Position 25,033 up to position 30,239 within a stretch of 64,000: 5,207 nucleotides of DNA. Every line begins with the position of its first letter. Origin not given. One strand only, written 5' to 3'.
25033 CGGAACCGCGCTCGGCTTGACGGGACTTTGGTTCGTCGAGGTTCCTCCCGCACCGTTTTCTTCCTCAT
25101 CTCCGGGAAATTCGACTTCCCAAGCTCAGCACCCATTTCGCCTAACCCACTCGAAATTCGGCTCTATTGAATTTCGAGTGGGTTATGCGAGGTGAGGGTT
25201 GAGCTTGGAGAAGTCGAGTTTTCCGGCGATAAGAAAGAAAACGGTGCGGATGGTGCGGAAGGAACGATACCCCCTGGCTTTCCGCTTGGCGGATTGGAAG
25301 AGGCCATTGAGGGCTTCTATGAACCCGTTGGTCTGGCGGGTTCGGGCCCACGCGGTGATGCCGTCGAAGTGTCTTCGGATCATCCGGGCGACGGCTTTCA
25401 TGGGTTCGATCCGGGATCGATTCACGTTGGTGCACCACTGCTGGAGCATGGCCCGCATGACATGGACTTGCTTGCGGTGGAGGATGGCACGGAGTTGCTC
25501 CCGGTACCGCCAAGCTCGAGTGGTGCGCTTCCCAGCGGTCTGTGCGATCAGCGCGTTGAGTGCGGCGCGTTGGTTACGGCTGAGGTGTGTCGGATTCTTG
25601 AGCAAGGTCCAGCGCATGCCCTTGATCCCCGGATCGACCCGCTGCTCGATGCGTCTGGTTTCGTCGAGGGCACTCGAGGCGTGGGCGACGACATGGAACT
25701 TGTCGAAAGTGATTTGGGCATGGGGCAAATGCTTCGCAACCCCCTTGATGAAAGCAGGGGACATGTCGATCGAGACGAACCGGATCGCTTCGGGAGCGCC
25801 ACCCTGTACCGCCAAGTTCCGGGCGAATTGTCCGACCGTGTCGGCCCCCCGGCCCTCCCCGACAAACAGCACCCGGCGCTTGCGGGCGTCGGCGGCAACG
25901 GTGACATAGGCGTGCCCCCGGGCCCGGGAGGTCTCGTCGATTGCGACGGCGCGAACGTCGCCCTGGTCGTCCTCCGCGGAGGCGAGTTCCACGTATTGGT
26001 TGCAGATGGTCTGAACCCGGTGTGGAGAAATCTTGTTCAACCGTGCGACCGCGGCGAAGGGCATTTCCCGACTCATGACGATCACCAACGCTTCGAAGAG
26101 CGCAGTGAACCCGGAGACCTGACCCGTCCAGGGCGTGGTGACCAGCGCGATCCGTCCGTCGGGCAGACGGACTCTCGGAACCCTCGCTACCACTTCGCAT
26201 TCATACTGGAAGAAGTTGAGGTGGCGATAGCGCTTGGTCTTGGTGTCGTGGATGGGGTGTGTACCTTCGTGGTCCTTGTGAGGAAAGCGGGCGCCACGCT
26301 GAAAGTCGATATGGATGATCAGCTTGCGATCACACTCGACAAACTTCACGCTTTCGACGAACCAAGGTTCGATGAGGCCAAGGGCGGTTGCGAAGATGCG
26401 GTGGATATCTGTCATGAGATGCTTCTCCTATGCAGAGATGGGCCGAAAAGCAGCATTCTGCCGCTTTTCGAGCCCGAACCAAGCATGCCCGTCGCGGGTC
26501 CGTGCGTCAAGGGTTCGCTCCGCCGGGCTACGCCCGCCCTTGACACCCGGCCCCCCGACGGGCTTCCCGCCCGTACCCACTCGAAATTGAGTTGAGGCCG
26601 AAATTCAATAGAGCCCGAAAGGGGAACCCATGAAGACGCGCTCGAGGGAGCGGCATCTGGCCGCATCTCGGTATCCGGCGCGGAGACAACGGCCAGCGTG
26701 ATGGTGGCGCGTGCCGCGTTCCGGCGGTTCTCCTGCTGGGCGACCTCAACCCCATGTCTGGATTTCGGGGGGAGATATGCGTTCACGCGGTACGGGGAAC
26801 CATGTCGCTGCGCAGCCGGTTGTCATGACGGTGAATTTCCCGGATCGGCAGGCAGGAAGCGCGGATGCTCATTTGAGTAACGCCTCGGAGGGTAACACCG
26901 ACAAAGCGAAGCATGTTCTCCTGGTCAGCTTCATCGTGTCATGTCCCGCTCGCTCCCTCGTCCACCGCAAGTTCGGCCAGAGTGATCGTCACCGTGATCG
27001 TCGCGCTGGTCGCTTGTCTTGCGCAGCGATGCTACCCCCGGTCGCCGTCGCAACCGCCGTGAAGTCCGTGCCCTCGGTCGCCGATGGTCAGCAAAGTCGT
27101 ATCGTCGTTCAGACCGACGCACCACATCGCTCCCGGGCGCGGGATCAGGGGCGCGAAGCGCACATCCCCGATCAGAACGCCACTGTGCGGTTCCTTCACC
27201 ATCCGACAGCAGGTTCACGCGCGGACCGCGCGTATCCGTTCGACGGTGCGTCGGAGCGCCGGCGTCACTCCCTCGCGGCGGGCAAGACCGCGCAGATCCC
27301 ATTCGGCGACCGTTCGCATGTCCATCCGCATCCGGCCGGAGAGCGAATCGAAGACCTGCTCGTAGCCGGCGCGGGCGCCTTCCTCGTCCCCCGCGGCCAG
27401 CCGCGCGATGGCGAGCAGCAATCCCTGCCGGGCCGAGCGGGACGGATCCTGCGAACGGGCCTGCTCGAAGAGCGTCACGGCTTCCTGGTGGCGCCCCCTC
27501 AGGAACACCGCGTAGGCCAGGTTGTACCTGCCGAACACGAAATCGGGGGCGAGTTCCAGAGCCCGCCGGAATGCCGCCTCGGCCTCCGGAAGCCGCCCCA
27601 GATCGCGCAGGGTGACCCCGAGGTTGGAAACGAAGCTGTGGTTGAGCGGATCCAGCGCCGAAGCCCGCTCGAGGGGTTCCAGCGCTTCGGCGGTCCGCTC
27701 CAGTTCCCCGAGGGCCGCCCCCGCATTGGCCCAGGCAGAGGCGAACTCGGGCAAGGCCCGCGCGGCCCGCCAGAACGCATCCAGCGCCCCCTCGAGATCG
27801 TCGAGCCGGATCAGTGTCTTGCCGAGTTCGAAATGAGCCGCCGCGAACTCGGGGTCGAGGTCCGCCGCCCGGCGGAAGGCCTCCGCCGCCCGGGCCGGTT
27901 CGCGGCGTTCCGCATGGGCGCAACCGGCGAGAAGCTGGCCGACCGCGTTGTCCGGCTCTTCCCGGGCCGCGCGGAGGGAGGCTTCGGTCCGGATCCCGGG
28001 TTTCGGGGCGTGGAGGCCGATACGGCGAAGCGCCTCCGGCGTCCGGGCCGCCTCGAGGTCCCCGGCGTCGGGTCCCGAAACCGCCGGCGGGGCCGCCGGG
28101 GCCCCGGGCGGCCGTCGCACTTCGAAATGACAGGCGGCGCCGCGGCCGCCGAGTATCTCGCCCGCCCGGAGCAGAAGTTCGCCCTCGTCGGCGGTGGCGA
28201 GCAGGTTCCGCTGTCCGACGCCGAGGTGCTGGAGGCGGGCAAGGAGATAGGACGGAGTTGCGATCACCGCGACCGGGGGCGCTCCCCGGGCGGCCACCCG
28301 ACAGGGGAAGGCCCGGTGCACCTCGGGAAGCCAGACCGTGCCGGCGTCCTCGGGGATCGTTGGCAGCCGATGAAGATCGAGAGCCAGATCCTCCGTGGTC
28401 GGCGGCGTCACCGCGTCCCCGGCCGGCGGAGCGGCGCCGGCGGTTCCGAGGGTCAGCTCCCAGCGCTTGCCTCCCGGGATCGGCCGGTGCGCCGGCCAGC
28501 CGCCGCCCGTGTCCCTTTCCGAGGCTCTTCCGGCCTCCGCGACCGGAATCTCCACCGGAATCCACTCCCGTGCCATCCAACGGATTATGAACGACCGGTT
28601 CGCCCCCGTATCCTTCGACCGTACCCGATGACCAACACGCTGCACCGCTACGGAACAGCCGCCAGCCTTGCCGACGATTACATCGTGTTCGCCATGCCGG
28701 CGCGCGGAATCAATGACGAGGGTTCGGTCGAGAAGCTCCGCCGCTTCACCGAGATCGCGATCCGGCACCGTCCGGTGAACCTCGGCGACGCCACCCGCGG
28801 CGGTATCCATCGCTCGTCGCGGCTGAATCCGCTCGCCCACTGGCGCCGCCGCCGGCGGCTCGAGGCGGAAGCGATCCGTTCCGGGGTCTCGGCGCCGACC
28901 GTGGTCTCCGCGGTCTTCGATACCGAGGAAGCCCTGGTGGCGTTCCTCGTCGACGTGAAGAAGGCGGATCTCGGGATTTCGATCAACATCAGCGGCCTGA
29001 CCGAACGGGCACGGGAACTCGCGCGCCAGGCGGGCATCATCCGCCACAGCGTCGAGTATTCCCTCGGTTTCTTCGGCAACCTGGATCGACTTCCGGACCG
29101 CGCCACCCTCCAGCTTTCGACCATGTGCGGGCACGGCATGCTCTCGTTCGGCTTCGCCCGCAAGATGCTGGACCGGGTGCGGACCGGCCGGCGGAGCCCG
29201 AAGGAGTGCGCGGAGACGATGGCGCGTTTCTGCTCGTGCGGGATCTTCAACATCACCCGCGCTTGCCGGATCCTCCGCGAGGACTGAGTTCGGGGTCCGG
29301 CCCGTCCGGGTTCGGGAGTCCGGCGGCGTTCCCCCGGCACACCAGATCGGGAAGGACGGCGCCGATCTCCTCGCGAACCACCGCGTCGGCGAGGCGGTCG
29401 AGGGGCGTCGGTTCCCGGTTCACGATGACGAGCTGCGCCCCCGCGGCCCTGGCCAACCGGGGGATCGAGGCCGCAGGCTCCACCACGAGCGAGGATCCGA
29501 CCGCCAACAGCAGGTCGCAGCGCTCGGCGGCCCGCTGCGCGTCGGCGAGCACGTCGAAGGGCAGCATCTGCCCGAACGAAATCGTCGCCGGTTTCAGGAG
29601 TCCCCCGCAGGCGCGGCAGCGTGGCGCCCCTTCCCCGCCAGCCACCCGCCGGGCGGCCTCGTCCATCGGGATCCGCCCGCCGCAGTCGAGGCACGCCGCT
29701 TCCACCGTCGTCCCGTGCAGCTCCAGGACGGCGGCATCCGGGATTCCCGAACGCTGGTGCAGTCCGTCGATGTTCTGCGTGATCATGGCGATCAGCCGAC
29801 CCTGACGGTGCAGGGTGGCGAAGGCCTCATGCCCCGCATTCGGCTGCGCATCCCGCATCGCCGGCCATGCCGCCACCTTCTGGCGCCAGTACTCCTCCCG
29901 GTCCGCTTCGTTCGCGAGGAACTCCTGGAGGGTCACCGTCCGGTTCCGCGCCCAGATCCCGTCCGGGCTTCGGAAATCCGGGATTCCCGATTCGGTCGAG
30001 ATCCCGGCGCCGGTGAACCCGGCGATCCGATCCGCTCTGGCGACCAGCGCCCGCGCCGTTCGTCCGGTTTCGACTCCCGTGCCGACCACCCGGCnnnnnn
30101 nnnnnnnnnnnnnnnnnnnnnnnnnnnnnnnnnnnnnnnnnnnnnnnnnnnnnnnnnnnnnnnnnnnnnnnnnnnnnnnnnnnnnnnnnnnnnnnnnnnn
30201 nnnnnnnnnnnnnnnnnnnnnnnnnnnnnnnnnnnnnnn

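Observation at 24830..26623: Nested ISL3 structure: full copy inserted into the right inverted repeat of an internally deleted ISL3 relic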

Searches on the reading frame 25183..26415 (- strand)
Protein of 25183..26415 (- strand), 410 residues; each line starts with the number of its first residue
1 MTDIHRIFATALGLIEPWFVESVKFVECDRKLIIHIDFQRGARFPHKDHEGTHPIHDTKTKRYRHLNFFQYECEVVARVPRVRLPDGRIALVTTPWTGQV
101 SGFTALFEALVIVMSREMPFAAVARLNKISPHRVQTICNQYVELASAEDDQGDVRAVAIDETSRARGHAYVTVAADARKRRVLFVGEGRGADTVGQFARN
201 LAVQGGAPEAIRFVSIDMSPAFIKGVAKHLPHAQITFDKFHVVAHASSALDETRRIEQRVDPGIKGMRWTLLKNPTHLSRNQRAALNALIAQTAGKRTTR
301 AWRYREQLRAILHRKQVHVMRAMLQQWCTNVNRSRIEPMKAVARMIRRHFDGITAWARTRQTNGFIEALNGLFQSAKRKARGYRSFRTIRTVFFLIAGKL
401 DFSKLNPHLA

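Call 5: search_protein_families(library=pfam, proteins=[window:25183-26415:-])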
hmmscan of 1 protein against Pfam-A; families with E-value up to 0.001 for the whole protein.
window:25183-26415:- (410 aa): 3 families
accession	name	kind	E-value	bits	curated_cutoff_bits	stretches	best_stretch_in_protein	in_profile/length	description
PF01610.23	DDE_Tnp_ISL3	-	1.2e-66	225.4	23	1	157-391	1-238/240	Transposase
PF13542.12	HTH_Tnp_ISL3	-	3.2e-12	46.2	27.4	1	93-142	2-51/51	Helix-turn-helix domain of transposase family ISL3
PF14690.11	Zn_ribbon_ISL3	-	0.00056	20.7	25.5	0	55-83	15-43/47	zinc-finger of transposase IS204/IS1001/IS1096/IS1165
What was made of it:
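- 25160..26598 (-): Intact 1439-bp ISL3-family IS. IRR 25160-25183, transposase 25183-26415 (410 aa), leader 26416-26574, IRL 26575-26598. Pfam DDE_Tnp_ISL3 1.2e-66 and HTH_Tnp_ISL3 (call 5).
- On ISL3 family insertion sequence (the 1439-bp element): Pfam DDE_Tnp_ISL3 E 1.2e-66 and HTH_Tnp_ISL3 E 3e-12 (call 5).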

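Call 8: find_encoding_contigs(protein=window:25183-26415:-, flank=3000, max_places=10)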
Protein window:25183-26415:- (410 aa): no gene with exactly this product is on record in the collection.

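Call 9: find_homologous_proteins(query=window:25183-26415:-)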
Query window:25183-26415:- (410 aa): 7867 proteins with E <= 0.001 among 8000 candidates; the best 120 are listed.
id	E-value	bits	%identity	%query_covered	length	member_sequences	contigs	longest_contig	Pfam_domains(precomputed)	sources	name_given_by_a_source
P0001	1.4e-274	928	100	100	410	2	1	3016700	PF01610.24,PF13542.13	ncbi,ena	-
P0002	3.6e-201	686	73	99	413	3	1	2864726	PF01610.24,PF13542.13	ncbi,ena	-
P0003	6.1e-201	686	72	99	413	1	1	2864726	PF01610.24,PF13542.13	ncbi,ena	-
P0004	1.6e-199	681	72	99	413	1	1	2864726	PF01610.24,PF13542.13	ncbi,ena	-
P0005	8.5e-192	656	71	99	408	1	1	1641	PF14690.12,PF01610.24,PF13542.13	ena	-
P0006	1.7e-191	655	70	99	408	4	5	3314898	PF01610.24,PF13542.13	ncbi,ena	-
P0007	5.2e-191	653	70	99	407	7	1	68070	PF14690.12,PF01610.24,PF13542.13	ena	-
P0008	6.2e-190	649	71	99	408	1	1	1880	PF14690.12,PF01610.24,PF13542.13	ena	-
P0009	1.0e-187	642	70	99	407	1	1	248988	PF14690.12,PF01610.24,PF13542.13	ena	-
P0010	6.5e-185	633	68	99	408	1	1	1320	PF01610.24,PF13542.13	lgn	-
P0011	1.1e-178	612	67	98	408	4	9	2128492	PF01610.24,PF13542.13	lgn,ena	-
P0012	3.4e-178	611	66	99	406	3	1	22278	PF01610.24,PF13542.13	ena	-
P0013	6.2e-178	610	66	99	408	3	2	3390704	PF01610.24,PF13542.13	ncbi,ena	-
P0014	9.4e-176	603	66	99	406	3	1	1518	PF01610.24,PF13542.13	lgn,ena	-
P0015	1.8e-174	598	65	99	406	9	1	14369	PF01610.24,PF13542.13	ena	-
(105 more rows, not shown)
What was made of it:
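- Closest known: ISAe1. Different: The best protein relative outside the source genome is 73% identical (call 9).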

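Call 10: find_encoding_contigs(protein=P0001, flank=3000, max_places=10)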
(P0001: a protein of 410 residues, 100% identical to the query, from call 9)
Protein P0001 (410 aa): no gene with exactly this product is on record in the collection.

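Call 11: list_cluster_members(proteins=[P0001, P0002])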
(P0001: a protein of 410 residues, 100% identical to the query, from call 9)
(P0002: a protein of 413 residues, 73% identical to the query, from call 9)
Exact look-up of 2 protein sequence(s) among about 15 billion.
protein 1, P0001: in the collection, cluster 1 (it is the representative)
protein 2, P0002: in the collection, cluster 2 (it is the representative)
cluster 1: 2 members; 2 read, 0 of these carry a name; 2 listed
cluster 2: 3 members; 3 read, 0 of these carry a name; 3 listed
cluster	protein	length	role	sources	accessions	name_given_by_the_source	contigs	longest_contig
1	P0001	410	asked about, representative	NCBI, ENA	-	-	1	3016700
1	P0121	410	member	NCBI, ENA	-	-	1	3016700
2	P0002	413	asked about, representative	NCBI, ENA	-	-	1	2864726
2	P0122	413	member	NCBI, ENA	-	-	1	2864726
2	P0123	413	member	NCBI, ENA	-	-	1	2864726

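Call 13: find_encoding_contigs(protein=P0121, flank=3000, max_places=10)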
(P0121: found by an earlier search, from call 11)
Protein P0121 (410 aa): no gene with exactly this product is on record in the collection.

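Call 19: find_encoding_contigs(protein=P0002, flank=2000, max_places=10)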
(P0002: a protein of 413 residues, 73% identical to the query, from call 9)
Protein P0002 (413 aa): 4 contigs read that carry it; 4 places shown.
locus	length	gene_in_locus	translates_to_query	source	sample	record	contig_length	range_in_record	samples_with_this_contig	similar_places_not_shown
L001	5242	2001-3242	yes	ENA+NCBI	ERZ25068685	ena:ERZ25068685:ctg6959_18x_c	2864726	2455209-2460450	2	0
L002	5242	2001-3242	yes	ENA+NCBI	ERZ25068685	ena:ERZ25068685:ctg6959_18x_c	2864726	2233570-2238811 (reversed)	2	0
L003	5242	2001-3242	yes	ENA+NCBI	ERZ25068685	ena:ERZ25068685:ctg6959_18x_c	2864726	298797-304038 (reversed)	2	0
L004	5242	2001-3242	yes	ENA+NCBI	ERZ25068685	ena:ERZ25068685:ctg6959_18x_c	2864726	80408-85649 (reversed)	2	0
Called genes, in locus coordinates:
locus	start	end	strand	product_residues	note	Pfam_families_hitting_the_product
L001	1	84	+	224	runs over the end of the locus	-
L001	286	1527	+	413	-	PF13542:HTH_Tnp_ISL3, PF01610:DDE_Tnp_ISL3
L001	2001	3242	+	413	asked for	PF13542:HTH_Tnp_ISL3, PF01610:DDE_Tnp_ISL3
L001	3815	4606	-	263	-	PF13340:DUF4096, PF01609:DDE_Tnp_1, PF13612:DDE_Tnp_1_3 (weak)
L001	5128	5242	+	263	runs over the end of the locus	PF13340:DUF4096, PF01609:DDE_Tnp_1, PF13612:DDE_Tnp_1_3 (weak)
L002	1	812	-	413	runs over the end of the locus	PF13542:HTH_Tnp_ISL3, PF01610:DDE_Tnp_ISL3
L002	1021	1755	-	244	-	PF01555:N6_N4_Mtase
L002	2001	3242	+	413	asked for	PF13542:HTH_Tnp_ISL3, PF01610:DDE_Tnp_ISL3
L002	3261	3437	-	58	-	-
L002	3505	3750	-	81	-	-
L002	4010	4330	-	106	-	-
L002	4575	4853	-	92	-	-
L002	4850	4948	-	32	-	-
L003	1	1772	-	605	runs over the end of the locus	PF00012:HSP70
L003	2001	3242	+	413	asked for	PF13542:HTH_Tnp_ISL3, PF01610:DDE_Tnp_ISL3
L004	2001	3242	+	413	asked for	PF13542:HTH_Tnp_ISL3, PF01610:DDE_Tnp_ISL3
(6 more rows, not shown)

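Call 62: search_protein_families(library=ncbifam, proteins=[window:25183-26415:-])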
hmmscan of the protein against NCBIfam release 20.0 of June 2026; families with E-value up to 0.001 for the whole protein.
window:25183-26415:- (410 aa): 4 families
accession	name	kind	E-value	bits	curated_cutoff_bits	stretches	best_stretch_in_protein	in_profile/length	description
NF033550.5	transpos_ISL3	equivalog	1.3e-89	300.9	180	1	51-395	19-369/370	ISL3 family transposase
NF049919.1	DesA_ISL3_tail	domain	1.4e-20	73.9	30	1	235-349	2-121/122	DesA/ISL3 alpha bundle tail domain-containing protein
NF049917.1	ISAon1_downstr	equivalog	1.3e-18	67.2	250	2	268-385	198-314/327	ISAon1 family transposase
NF049918.1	DesA_fam_desat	equivalog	1.6e-05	24.3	400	1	251-348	284-383/385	DesA family fatty acid desaturase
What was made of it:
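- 25160..26598 (-): NCBIfam transpos_ISL3 300.9 bits against a cut-off of 180 (call 62).
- On ISL3 family insertion sequence (the 1439-bp element): NCBIfam equivalog transpos_ISL3 300.9 bits against a cut-off of 180 (call 62).
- ISL3 membership of the transposase: calls 5, 62.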

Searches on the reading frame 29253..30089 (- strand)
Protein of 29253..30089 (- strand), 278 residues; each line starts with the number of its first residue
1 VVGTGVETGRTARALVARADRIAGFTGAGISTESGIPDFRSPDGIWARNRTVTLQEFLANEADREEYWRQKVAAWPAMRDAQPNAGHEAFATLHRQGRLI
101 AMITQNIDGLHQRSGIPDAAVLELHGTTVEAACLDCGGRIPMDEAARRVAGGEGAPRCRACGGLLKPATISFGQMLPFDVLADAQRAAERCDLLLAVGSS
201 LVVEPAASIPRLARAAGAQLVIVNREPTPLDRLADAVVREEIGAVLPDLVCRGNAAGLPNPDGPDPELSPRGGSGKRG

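Call 17: search_protein_families(library=pfam, proteins=[window:29253-30089:-])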
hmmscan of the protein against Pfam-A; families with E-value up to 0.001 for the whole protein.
window:29253-30089:- (278 aa): 1 family
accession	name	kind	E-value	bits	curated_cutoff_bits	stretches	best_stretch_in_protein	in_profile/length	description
PF02146.23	SIR2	-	2.4e-45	155.2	24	1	27-205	1-180/180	Sir2 family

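Call 18: find_encoding_contigs(protein=window:29253-30089:-, flank=10000, max_places=3)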
Protein window:29253-30089:- (278 aa): no gene with exactly this product is on record in the collection.
